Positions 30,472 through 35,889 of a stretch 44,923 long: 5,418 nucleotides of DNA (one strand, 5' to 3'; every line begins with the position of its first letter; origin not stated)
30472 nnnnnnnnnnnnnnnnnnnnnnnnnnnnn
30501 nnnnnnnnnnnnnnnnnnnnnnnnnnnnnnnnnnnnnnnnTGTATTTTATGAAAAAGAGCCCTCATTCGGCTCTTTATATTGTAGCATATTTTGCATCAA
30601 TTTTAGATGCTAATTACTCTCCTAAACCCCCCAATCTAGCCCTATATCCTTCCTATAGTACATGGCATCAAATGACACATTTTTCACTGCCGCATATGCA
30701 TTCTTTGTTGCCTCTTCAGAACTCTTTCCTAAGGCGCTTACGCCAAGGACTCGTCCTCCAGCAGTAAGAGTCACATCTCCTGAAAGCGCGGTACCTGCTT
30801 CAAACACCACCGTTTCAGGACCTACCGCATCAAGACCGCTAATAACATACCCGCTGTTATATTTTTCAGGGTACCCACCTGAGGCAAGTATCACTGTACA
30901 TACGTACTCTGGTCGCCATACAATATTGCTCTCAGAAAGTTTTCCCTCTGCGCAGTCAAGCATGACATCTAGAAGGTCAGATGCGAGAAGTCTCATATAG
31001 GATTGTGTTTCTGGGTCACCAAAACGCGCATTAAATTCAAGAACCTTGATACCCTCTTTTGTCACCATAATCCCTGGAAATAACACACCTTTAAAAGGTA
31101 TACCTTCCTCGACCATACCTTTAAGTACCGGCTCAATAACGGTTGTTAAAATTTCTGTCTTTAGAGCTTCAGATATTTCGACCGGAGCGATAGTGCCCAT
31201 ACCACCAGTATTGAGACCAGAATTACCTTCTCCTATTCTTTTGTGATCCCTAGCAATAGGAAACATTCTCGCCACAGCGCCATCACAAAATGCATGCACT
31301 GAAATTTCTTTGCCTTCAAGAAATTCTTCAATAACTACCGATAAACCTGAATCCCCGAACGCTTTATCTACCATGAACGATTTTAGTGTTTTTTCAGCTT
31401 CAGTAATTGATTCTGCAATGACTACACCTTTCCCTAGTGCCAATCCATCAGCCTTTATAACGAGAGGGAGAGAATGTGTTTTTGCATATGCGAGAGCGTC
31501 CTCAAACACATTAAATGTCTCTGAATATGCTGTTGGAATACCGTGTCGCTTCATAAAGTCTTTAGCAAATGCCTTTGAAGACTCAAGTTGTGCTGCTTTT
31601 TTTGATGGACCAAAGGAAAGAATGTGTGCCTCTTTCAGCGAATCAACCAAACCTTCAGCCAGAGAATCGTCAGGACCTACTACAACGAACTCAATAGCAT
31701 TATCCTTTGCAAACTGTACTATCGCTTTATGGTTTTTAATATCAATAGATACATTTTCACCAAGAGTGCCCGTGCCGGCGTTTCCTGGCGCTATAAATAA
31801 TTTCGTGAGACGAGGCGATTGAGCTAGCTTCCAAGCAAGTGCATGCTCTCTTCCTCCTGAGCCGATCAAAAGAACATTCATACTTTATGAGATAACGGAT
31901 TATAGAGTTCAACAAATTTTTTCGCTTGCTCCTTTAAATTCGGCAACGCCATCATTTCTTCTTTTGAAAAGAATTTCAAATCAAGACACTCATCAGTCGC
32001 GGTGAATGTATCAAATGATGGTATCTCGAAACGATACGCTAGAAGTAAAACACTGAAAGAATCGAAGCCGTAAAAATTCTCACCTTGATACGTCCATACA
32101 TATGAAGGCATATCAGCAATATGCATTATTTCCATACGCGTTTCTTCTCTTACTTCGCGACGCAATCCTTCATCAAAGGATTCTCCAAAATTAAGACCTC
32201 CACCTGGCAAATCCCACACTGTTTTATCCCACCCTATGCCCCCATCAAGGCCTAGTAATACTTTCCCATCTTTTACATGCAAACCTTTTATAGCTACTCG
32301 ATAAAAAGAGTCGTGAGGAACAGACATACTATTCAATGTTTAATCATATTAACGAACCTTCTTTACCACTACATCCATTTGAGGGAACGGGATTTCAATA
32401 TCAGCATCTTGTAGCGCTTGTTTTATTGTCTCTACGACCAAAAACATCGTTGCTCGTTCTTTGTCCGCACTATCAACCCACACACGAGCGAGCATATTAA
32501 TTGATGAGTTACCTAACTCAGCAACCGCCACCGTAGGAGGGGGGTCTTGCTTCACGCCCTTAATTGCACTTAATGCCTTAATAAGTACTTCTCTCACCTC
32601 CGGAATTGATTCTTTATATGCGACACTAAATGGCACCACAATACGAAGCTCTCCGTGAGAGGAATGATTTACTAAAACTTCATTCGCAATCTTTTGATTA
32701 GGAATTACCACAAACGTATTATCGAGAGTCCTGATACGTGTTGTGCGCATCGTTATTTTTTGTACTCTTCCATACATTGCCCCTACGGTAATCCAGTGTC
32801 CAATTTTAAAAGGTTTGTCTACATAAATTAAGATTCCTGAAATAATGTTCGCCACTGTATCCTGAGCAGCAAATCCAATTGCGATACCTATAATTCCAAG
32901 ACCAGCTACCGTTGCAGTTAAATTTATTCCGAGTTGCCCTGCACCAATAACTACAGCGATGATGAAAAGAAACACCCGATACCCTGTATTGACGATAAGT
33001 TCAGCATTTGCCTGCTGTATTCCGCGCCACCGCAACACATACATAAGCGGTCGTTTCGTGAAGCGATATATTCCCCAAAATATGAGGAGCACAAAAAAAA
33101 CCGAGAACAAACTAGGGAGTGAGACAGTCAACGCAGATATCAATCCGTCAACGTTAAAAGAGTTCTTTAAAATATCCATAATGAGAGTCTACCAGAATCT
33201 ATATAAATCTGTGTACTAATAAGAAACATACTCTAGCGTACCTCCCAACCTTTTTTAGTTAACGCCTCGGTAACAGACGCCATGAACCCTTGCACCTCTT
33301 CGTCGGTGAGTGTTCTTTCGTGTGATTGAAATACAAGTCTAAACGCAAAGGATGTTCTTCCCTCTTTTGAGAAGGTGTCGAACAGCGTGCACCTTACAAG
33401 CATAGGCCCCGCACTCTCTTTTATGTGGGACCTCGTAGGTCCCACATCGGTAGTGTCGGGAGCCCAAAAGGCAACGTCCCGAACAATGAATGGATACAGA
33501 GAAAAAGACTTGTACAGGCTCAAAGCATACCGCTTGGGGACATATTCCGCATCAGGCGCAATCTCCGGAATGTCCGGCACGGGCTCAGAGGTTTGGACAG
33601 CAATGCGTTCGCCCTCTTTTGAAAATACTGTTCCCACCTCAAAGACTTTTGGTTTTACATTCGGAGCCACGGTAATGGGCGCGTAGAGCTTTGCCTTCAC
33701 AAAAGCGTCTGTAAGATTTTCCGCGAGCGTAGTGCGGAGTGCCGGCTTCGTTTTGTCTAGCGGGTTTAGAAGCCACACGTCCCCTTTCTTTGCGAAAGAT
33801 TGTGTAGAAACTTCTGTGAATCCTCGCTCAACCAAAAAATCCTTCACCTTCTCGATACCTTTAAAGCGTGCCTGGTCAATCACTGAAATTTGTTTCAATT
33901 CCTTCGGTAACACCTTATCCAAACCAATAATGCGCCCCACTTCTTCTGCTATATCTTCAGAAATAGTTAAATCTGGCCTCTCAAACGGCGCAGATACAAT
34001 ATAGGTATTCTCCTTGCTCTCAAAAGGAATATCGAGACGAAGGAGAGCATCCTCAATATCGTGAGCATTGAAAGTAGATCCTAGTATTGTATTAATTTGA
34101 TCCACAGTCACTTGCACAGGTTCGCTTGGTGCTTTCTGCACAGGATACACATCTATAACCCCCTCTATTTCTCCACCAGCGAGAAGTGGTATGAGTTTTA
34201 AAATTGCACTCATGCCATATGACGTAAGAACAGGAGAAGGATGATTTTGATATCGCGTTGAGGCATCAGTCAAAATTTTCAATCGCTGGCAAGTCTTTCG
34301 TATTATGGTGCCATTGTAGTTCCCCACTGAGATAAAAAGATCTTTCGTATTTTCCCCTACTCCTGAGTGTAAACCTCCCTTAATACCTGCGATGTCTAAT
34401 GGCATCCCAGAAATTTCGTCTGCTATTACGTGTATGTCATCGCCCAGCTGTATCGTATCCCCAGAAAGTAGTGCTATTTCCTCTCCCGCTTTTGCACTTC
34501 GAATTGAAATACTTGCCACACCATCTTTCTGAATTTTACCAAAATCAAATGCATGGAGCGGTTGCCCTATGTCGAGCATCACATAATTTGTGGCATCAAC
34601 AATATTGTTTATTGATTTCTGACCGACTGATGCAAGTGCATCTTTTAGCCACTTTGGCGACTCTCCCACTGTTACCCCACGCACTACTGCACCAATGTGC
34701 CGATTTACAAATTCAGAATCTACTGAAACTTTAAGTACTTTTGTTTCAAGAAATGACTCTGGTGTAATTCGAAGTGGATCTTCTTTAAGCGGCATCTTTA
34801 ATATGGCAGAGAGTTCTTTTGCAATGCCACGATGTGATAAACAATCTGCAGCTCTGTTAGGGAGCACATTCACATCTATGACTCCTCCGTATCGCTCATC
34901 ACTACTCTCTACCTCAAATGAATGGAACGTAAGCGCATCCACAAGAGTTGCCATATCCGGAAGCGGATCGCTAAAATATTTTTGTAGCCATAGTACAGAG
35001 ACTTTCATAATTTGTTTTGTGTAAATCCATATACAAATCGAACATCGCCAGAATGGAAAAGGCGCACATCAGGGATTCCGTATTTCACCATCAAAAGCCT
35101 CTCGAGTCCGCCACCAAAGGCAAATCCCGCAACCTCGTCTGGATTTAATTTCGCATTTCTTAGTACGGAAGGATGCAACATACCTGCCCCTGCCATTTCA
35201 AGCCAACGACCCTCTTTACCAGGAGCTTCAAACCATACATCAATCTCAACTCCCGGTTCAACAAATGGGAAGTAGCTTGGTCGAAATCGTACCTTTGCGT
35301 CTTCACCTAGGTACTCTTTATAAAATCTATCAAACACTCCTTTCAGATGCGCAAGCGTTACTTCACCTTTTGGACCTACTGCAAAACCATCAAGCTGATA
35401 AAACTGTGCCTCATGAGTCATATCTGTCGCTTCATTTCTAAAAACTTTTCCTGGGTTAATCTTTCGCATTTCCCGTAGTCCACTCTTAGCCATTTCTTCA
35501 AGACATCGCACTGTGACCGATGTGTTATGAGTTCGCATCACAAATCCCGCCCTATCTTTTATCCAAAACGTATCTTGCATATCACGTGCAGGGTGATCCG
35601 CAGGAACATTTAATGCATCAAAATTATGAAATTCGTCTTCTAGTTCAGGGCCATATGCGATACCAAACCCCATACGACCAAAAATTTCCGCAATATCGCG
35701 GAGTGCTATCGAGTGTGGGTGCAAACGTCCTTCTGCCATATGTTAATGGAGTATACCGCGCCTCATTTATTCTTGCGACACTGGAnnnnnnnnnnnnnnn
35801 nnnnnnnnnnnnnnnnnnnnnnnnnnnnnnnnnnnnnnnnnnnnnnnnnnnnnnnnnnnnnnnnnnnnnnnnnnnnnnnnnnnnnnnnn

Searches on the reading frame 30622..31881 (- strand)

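Call 60: search_protein_families(library=pfam, proteins=[window:30622-31881:-], max_evalue=0.001)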
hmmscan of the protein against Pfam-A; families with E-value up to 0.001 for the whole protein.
window:30622-31881:- (419 aa): 5 families
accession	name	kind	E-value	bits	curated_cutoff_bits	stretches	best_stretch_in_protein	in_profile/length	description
PF01071.24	GARS_A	-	2.5e-72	243.2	27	1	101-292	1-194/194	Phosphoribosylglycinamide synthetase, ATP-grasp (A) domain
PF02844.21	GARS_N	-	8e-39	132.9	29.5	1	1-100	1-100/100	Phosphoribosylglycinamide synthetase, N domain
PF02843.22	GARS_C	-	2.1e-28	98.9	34.8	1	328-415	2-91/92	Phosphoribosylglycinamide synthetase, C domain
PF02786.22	CPSase_L_D2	-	3.3e-06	27.2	19.8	1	103-197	2-99/211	Carbamoyl-phosphate synthase L chain, ATP binding domain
PF02655.19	ATP-grasp_3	-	1.1e-05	26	23.2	1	137-288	31-158/160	ATP-grasp domain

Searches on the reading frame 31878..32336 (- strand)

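Call 60: search_protein_families(library=pfam, proteins=[window:31878-32336:-], max_evalue=0.001)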
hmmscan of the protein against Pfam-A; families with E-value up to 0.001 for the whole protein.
window:31878-32336:- (152 aa): 1 family
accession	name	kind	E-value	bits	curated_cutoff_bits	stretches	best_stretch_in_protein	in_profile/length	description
PF00293.34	NUDIX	-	5e-12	46.4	21.1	1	22-144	13-133/134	NUDIX domain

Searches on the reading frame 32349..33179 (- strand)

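Call 60: search_protein_families(library=pfam, proteins=[window:32349-33179:-], max_evalue=0.001)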
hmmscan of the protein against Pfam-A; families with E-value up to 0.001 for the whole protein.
window:32349-33179:- (276 aa): 3 families
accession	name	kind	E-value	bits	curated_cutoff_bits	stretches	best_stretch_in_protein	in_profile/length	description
PF00924.24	MS_channel_2nd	-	3.6e-23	81.9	20.2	1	107-173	1-67/68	Mechanosensitive ion channel, beta-domain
PF21082.3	MS_channel_3rd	-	1.6e-11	44.9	21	1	180-263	1-88/88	Mechanosensitive ion channel MscS, C-terminal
PF21088.3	MS_channel_1st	-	1.3e-05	25.5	23.1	1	68-106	4-42/42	Mechanosensitive ion channel, transmembrane helices 2/3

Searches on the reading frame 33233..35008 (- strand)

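Call 60: search_protein_families(library=pfam, proteins=[window:33233-35008:-], max_evalue=0.001)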
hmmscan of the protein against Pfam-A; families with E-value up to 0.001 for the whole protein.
window:33233-35008:- (591 aa): 4 families
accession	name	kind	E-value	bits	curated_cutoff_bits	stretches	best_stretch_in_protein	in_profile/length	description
PF03483.22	B3_4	-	5.6e-45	153.5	29.3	1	103-276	4-172/174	B3/4 domain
PF03147.19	FDX-ACB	-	1.5e-18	67.4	31.1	1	503-591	1-94/94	Ferredoxin-fold anticodon binding domain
PF03484.21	B5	-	5.3e-14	52.6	28.6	1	298-362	1-66/67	tRNA synthetase B5 domain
PF17759.6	tRNA_synthFbeta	-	6.5e-05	22.9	22.4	1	379-467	16-112/214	Phenylalanyl tRNA synthetase beta chain CLM domain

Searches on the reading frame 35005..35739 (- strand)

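Call 60: search_protein_families(library=pfam, proteins=[window:35005-35739:-], max_evalue=0.001)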
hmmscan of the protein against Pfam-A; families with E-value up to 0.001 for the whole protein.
window:35005-35739:- (244 aa): 2 families
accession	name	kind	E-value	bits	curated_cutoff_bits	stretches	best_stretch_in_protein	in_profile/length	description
PF01409.25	tRNA-synt_2d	-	4e-80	269.3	19.8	1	2-237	12-244/246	tRNA synthetases class II core domain (F)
PF17759.6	tRNA_synthFbeta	-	0.00019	21.4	22.4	1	67-200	73-205/214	Phenylalanyl tRNA synthetase beta chain CLM domain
